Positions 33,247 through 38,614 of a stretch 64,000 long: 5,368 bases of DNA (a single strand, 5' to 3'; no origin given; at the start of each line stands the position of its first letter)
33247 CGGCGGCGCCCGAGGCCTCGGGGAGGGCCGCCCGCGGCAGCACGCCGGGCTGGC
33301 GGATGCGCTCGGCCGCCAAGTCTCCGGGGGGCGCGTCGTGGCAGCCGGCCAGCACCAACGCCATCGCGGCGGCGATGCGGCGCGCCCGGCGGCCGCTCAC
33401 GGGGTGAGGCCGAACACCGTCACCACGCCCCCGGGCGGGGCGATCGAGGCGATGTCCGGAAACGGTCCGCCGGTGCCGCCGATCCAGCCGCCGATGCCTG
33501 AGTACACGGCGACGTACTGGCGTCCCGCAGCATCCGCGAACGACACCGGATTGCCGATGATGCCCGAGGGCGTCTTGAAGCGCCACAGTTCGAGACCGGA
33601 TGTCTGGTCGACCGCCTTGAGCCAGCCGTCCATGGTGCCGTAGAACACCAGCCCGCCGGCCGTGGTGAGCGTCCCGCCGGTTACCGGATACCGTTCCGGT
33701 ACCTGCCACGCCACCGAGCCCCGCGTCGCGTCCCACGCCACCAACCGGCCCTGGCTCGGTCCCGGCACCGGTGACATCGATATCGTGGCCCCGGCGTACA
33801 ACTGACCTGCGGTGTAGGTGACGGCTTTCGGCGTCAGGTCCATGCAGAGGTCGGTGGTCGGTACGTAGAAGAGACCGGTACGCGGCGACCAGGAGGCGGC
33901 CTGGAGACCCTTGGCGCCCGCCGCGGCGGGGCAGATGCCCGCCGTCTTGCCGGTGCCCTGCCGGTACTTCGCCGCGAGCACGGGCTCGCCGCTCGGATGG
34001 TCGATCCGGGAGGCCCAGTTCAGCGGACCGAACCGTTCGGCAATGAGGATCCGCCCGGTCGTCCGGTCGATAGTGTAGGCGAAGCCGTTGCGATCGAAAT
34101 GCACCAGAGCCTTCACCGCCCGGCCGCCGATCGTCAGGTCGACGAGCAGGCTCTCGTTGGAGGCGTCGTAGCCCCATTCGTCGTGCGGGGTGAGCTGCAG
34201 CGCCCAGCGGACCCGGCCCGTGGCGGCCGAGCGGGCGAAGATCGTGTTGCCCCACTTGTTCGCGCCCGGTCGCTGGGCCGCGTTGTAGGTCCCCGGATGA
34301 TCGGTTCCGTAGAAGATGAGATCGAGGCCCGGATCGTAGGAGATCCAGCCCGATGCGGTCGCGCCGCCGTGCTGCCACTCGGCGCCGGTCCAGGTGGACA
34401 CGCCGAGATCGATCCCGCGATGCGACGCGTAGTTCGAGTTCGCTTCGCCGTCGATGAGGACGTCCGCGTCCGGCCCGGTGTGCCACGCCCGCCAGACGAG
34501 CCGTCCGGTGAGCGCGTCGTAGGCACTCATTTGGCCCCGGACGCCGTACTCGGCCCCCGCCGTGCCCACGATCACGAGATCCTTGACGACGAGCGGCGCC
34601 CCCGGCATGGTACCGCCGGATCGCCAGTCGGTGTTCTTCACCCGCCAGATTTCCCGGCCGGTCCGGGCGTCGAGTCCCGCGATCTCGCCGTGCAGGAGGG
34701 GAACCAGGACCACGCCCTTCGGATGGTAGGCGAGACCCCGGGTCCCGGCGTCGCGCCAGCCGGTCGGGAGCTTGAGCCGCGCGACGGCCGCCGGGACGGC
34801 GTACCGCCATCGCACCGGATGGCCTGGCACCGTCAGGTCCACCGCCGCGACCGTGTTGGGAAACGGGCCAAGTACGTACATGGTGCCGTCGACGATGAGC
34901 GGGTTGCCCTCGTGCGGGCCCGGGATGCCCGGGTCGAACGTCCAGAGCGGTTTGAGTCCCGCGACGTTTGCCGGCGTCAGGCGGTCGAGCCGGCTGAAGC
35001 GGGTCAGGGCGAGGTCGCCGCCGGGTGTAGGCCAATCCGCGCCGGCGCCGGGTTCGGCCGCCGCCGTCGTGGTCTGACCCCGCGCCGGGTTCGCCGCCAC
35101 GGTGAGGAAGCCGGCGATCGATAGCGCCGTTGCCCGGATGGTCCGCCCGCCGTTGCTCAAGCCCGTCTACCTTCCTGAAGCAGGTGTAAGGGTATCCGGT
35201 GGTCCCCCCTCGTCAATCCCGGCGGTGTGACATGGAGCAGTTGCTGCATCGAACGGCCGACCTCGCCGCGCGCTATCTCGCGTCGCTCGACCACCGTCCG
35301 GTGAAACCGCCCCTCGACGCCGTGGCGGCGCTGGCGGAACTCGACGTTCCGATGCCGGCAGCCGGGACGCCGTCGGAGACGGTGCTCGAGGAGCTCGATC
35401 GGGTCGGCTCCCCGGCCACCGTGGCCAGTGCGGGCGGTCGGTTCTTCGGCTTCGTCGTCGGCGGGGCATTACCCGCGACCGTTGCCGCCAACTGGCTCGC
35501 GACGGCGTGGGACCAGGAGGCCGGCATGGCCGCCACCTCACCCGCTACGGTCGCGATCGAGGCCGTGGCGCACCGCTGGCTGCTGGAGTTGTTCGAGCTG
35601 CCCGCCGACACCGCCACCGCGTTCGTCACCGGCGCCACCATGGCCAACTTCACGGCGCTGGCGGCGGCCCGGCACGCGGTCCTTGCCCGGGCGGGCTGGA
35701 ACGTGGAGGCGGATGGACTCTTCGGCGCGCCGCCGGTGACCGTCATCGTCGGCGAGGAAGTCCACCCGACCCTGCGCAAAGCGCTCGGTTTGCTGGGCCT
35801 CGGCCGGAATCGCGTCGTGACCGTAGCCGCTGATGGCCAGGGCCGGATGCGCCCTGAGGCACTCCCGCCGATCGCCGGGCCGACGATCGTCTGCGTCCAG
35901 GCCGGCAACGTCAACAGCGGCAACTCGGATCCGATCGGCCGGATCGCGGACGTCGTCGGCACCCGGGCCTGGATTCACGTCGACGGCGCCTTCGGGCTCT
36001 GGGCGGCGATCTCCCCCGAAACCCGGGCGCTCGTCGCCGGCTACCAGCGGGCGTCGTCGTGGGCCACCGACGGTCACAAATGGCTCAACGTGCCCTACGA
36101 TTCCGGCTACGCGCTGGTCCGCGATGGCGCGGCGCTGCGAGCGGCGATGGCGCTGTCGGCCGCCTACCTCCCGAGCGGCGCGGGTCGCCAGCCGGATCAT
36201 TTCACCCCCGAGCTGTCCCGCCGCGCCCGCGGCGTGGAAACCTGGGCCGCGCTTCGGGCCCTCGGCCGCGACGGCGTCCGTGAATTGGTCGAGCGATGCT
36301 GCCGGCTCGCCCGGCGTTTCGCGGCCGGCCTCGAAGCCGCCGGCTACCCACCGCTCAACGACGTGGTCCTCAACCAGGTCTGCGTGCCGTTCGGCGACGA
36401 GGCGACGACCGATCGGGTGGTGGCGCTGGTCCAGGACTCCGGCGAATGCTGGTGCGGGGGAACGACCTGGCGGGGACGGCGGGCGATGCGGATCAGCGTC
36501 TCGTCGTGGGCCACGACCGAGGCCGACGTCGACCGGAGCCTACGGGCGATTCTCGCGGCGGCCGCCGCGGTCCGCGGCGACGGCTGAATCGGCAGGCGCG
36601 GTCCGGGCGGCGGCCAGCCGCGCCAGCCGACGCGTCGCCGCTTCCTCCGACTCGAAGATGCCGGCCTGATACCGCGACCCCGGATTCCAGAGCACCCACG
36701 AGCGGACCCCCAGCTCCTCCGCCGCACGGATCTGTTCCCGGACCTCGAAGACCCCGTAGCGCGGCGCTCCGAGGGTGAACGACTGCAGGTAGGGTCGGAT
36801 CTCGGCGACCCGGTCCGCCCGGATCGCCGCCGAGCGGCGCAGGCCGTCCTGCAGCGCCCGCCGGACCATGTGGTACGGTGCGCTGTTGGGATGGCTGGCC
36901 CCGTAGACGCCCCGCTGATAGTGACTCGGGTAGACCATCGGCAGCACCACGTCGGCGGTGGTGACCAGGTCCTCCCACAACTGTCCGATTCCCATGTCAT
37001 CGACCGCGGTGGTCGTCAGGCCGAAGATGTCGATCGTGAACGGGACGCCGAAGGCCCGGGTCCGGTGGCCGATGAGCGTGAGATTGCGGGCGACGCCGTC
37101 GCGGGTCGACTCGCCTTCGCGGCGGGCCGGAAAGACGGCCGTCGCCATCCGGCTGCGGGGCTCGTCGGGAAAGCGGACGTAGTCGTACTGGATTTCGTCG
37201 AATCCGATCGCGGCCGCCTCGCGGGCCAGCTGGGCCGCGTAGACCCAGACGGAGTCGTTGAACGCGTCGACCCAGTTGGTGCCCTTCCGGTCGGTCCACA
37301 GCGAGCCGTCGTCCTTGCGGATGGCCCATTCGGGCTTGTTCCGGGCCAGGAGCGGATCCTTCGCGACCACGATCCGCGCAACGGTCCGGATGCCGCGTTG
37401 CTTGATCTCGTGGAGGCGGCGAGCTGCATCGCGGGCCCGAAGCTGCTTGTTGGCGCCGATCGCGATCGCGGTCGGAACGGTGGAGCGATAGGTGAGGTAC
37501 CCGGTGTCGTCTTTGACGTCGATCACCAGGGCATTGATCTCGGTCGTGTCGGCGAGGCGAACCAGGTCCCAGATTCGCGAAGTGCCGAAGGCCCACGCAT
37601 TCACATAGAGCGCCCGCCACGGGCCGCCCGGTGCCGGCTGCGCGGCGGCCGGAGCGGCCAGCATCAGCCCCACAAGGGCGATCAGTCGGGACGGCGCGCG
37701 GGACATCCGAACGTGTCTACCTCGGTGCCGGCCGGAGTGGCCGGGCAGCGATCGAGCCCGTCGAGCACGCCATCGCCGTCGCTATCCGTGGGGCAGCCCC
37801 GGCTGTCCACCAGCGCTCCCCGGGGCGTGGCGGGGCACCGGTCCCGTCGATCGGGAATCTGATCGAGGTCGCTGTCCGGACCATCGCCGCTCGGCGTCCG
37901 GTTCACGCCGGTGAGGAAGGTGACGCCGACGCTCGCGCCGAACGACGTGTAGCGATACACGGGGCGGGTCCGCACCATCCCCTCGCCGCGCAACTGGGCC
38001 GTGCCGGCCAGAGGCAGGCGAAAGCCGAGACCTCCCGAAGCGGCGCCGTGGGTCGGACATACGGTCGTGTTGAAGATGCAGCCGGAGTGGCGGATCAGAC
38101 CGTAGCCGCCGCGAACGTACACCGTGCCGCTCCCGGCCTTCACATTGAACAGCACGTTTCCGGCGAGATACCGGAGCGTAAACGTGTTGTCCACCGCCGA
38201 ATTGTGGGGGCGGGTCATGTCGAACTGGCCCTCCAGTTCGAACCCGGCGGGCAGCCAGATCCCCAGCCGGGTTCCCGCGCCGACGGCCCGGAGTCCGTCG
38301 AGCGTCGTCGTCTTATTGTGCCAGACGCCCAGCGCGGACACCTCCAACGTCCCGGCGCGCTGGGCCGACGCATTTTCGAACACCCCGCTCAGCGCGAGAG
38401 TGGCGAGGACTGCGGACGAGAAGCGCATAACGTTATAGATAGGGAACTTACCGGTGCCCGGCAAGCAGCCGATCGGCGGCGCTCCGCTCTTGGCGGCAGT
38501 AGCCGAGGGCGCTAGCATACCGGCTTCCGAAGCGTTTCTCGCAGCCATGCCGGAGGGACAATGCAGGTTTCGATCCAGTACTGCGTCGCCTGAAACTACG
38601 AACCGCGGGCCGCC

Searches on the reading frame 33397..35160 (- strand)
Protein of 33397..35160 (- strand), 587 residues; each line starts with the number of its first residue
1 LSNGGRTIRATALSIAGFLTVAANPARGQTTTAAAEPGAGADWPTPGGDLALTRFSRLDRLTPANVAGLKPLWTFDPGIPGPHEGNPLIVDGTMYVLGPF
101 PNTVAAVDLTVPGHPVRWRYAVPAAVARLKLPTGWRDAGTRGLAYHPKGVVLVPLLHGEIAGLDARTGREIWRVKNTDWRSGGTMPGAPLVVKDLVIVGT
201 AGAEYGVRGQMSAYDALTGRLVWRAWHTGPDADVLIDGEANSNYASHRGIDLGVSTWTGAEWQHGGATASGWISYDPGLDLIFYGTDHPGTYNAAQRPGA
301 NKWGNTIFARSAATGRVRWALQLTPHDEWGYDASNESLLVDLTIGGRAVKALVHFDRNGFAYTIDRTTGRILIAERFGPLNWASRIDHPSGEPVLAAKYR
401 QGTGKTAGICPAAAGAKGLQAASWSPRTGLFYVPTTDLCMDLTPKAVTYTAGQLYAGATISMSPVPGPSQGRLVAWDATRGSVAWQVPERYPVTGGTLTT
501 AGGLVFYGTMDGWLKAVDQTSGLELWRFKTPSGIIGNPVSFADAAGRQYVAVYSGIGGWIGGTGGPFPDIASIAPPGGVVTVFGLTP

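Call 20: search_protein_families(library=pfam, proteins=[window:33397-35160:-], max_evalue=0.001)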
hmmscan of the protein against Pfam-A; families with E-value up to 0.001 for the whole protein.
window:33397-35160:- (587 aa): 3 families
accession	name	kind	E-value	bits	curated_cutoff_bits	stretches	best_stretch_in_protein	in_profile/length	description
PF01011.28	PQQ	-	1e-56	193.4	26.7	2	43-372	1-335/595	Glucose/ethanol/alcohol dehydrogenase, beta-propeller domain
PF13360.13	PQQ_2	-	5.4e-18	65.9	27.6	2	139-239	25-113/233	Outer membrane protein assembly factor BamB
PF13570.13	Beta-prop_ACSF4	-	2.3e-06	27.7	133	1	470-541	154-223/329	Beta-alanine-activating enzyme, beta-propeller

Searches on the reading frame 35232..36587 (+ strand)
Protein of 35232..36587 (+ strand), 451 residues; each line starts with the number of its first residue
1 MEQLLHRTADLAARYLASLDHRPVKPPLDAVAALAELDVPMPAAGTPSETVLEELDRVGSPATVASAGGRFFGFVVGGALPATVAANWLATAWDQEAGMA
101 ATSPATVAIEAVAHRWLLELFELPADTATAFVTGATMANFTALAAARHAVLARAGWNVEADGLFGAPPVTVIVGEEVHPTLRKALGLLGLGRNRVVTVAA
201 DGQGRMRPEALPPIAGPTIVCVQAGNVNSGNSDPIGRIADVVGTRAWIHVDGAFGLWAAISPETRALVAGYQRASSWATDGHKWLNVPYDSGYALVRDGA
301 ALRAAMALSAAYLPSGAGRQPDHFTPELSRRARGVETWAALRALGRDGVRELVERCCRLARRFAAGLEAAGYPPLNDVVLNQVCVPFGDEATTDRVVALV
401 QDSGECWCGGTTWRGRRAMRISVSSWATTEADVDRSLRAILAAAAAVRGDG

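Call 18: search_protein_families(library=pfam, proteins=[window:35232-36587:+], max_evalue=0.001)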
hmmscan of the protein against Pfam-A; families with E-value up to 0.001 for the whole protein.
window:35232-36587:+ (451 aa): 1 family
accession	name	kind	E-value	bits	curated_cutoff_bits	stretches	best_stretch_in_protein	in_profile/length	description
PF00282.25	Pyridoxal_deC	-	5.9e-37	127.7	27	1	37-370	8-356/375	Pyridoxal-dependent decarboxylase conserved domain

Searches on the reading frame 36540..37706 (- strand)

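Call 18: search_protein_families(library=pfam, proteins=[window:36540-37706:-], max_evalue=0.001)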
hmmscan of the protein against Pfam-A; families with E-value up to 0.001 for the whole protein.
window:36540-37706:- (388 aa): 2 families
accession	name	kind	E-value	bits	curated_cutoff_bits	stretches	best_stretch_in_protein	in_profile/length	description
PF13200.12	DUF4015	-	9.4e-96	321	27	1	32-346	1-313/313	Putative glycosyl hydrolase domain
PF14871.12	GHL6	-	8.4e-10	39.4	35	1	47-141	4-93/132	Hypothetical glycosyl hydrolase 6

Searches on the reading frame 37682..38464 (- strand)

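Call 18: search_protein_families(library=pfam, proteins=[window:37682-38464:-], max_evalue=0.001)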
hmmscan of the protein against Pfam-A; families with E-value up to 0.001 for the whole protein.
window:37682-38464:- (260 aa): 1 family
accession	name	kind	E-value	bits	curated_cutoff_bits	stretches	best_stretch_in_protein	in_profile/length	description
PF02412.23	TSP_3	-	4.3e-07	30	25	1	224-244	12-32/36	Thrombospondin type 3 repeat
